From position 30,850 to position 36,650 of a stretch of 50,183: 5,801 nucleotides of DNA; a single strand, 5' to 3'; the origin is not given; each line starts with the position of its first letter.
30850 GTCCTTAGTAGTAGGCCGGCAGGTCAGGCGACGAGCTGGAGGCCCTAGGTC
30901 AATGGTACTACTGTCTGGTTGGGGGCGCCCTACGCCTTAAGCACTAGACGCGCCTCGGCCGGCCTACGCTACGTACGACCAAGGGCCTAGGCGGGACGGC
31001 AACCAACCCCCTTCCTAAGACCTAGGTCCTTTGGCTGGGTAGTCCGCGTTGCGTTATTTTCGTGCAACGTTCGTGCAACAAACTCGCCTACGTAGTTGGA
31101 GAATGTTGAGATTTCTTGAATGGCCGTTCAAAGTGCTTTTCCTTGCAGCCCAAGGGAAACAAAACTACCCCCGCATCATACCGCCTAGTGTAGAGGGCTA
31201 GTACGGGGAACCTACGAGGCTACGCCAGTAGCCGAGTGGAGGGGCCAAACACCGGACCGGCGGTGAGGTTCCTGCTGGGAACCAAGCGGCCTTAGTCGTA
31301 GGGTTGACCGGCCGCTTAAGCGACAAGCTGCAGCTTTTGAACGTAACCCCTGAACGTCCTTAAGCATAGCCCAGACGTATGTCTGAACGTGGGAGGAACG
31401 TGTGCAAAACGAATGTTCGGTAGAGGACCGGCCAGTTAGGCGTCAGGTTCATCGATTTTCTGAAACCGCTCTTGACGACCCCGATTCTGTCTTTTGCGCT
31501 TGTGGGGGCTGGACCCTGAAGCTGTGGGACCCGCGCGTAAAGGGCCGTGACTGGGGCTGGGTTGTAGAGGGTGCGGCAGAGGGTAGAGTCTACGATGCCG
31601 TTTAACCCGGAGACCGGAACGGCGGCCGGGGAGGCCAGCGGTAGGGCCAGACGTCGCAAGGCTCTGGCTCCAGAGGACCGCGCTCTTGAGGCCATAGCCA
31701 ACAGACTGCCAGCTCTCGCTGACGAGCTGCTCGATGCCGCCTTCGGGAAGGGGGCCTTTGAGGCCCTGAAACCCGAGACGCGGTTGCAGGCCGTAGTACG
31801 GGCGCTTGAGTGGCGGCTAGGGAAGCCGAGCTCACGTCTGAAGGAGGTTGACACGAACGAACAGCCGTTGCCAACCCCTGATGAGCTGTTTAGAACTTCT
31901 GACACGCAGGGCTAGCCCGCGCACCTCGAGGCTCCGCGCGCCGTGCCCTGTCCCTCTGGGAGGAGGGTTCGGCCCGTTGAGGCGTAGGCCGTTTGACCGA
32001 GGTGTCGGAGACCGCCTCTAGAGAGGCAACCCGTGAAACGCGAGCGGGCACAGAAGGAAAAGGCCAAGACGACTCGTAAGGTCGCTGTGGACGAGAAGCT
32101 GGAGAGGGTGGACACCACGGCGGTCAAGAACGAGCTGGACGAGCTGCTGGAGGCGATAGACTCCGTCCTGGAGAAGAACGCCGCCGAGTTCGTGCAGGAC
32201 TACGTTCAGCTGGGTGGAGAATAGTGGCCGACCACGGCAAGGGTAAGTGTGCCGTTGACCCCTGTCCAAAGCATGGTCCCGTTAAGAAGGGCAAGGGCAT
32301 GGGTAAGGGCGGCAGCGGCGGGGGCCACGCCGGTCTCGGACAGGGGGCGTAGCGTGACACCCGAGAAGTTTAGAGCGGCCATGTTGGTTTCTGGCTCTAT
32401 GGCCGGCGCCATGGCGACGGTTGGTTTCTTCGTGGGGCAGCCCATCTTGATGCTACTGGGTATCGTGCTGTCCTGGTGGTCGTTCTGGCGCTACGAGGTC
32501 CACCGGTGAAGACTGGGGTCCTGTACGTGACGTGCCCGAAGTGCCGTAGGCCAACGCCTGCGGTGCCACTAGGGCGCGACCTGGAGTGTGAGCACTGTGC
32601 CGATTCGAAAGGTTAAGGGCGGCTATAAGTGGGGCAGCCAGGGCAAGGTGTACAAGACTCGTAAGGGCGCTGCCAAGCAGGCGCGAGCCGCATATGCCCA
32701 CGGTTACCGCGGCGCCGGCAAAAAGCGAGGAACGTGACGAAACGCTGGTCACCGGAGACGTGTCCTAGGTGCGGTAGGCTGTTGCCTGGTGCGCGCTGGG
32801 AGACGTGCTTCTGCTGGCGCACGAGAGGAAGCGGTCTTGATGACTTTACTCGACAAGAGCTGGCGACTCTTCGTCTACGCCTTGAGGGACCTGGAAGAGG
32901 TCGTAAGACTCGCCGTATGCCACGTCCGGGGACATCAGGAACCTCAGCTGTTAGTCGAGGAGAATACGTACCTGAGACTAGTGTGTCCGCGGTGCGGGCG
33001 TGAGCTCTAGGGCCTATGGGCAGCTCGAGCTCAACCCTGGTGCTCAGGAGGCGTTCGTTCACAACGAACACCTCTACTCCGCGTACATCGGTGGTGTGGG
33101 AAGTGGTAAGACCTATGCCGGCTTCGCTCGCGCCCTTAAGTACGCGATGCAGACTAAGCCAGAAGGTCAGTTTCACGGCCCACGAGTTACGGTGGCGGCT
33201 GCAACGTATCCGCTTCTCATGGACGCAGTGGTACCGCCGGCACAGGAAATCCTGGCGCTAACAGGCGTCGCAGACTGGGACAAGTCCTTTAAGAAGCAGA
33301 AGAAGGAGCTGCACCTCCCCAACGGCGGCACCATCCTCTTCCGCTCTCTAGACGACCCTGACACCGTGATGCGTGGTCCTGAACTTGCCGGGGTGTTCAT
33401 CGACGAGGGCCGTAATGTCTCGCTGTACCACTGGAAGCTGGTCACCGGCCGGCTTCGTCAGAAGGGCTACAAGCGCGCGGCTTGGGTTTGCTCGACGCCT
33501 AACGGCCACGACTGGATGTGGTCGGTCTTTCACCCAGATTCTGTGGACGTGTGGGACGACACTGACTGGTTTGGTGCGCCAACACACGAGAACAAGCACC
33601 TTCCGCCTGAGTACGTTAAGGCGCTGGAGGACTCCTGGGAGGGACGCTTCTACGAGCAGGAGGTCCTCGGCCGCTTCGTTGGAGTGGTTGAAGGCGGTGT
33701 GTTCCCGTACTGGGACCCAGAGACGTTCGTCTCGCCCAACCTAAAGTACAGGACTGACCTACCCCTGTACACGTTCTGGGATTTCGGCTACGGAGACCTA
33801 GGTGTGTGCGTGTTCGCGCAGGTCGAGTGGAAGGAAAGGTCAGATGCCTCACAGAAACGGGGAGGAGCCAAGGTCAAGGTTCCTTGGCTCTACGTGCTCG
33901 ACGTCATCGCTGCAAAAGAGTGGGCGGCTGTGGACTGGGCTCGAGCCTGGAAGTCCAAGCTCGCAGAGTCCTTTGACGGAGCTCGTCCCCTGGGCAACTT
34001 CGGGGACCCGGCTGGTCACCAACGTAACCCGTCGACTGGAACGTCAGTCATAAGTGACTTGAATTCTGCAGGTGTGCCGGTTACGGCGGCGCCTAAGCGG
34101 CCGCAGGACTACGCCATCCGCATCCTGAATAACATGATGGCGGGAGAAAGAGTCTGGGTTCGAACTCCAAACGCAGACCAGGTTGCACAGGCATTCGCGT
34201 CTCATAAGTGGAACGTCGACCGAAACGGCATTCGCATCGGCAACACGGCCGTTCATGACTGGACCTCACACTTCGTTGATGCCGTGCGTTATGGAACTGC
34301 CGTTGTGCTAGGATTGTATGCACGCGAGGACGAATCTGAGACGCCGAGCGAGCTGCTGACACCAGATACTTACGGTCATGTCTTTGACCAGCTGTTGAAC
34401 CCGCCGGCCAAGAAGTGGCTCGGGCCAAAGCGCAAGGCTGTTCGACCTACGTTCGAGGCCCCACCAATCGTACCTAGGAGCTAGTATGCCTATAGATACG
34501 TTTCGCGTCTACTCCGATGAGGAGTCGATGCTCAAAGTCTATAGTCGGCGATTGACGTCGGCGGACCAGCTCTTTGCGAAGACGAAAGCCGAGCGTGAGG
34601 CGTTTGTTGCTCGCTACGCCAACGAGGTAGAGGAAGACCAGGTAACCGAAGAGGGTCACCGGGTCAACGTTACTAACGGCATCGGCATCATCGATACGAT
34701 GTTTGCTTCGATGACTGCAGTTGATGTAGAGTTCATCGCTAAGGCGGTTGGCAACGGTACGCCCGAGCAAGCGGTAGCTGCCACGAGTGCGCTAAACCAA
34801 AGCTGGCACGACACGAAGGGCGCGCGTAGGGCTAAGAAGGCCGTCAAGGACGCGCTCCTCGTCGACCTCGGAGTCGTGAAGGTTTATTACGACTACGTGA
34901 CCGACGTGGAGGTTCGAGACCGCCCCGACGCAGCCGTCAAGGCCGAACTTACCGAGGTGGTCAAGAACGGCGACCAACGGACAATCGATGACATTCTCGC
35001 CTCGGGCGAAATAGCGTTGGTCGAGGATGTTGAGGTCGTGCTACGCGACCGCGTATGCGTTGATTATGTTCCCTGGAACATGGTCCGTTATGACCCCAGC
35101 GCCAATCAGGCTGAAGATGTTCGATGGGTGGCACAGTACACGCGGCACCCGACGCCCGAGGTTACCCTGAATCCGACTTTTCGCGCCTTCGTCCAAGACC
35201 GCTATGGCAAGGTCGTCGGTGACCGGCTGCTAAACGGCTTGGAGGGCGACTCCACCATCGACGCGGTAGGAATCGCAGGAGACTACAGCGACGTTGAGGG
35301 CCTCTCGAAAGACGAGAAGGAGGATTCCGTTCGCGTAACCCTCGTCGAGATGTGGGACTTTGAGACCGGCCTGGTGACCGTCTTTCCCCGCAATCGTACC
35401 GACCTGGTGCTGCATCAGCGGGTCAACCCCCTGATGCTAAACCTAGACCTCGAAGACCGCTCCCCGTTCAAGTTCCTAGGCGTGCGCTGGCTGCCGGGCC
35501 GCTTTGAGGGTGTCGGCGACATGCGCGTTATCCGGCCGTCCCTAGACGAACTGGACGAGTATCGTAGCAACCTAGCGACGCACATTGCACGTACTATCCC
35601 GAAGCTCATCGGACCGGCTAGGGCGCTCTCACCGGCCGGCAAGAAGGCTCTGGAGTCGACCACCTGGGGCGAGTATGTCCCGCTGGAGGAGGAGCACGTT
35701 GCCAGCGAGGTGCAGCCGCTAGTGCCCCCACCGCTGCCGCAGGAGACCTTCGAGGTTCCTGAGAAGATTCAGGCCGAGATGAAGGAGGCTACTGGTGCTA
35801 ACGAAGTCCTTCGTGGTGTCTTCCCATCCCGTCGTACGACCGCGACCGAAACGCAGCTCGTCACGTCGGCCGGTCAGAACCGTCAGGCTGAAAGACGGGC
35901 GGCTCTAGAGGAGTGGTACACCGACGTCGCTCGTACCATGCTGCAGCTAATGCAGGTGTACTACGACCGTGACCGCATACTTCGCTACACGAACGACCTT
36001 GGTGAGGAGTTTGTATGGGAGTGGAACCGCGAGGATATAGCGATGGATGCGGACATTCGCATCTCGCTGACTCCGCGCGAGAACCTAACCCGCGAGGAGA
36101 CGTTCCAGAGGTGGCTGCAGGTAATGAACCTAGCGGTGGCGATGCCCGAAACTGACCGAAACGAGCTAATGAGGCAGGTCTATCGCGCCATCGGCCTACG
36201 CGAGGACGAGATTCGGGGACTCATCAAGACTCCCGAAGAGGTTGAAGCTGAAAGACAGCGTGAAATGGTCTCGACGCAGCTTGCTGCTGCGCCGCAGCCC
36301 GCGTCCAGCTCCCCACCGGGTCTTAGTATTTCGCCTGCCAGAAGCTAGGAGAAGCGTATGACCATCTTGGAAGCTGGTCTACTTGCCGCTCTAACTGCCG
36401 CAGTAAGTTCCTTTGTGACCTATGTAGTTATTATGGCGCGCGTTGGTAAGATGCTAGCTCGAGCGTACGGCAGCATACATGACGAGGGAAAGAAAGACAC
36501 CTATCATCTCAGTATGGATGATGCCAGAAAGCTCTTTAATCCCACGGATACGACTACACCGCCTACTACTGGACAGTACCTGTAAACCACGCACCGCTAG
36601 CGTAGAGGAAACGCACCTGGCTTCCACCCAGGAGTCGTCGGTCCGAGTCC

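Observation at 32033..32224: Phage-encoded Pup (prokaryotic ubiquitin-like protein) with a ligation-ready GGE terminus, located in the packaging module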

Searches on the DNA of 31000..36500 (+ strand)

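Call 7: search_dna_similar(query=window:31000-36500:+, collection=phages, mode=near, max_rows=25)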
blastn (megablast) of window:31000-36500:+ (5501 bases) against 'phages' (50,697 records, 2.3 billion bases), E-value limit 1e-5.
No match.

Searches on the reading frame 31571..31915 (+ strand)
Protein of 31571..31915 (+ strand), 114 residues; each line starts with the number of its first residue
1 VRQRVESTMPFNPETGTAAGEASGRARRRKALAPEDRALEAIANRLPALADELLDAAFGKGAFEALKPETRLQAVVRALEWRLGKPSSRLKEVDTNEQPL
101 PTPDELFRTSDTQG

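Call 31: search_protein_families(library=pfam, proteins=[window:31571-31915:+], max_evalue=0.01)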
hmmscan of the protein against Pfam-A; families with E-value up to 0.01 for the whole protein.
window:31571-31915:+ (114 aa): 0 families

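Call 32: search_protein_families(library=phrogs, proteins=[window:31571-31915:+], max_evalue=0.01)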
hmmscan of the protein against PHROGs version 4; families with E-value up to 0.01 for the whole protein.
window:31571-31915:+ (114 aa): 0 families
